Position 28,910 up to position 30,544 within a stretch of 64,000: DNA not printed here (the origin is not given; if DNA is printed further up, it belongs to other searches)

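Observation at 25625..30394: Candidate novel module: three tandem diverged nucleotidyltransferase paralogues plus an AlkP-type phosphodiesterase, inserted directly after rpoA''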

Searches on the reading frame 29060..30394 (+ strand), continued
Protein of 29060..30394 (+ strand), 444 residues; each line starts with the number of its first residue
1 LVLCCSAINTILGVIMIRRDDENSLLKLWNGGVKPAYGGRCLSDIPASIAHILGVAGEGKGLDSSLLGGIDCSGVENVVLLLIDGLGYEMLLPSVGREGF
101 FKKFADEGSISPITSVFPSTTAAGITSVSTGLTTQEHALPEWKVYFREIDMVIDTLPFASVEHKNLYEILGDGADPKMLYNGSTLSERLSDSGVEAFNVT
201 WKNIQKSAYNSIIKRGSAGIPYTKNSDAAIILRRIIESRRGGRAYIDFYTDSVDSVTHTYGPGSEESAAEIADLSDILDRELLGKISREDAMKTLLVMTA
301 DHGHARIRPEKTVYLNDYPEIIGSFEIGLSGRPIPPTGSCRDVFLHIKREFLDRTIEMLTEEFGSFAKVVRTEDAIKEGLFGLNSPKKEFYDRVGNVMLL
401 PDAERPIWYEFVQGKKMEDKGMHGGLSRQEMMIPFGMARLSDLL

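Call 80: find_related_loci(query=A4, collection=metagenome_contigs, flank=7000)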
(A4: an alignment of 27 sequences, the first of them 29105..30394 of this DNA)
Query A4 (429 aa) in metagenome_contigs; peptide patterns used: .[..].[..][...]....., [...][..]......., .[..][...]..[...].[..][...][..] (x = any residue, [..] = any of these).
600 stretches matched a pattern (row limit reached: there are more); 551 encode a relative of the query (tblastn E <= 1e-3); the best 80 are kept; 80 distinct loci.
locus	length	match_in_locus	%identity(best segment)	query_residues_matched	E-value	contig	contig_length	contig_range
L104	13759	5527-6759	46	18-429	7e-122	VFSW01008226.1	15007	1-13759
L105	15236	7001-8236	43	18-429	2e-117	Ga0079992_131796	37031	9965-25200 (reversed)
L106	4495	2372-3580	45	20-424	2e-118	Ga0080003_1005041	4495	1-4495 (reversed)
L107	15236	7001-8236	43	18-429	2e-116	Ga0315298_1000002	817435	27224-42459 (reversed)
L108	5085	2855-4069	46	20-429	3e-116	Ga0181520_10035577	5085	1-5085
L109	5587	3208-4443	43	18-429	2e-115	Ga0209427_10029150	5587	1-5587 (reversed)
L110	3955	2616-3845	43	18-429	7e-117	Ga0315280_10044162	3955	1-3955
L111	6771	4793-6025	44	15-428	2e-114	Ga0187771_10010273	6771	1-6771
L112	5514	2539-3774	43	18-429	4e-114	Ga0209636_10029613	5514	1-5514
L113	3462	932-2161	45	16-428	1e-116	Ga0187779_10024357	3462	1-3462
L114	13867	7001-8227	42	18-429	1e-113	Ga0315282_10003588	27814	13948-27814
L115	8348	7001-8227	44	16-428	5e-113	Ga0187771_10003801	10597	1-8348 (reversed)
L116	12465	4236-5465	44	16-428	1e-112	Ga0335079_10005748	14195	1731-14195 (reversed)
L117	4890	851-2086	42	18-429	8e-113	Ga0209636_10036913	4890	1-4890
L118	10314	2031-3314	44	1-429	3e-112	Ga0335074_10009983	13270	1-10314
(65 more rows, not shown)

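Call 93: search_protein_families(library=pfam, proteins=[L017:4539-5126:-, L017:6300-7031:-], max_evalue=0.001)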
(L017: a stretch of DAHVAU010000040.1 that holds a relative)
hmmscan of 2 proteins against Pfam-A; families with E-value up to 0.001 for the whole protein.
L017:4539-5126:- (195 aa): 1 family
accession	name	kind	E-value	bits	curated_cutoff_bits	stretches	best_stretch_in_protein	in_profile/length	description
PF01966.28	HD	-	5e-05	24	22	1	29-124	2-111/116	HD domain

L017:6300-7031:- (243 aa): 2 families
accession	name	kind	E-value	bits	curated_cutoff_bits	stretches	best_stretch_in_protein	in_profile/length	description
PF00483.29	NTP_transferase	-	1.3e-27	97.4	21.2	1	11-185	1-188/245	Nucleotidyl transferase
PF12804.13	NTP_transf_3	-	1.4e-08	35.5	27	1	12-120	1-97/160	MobA-like NTP transferase domain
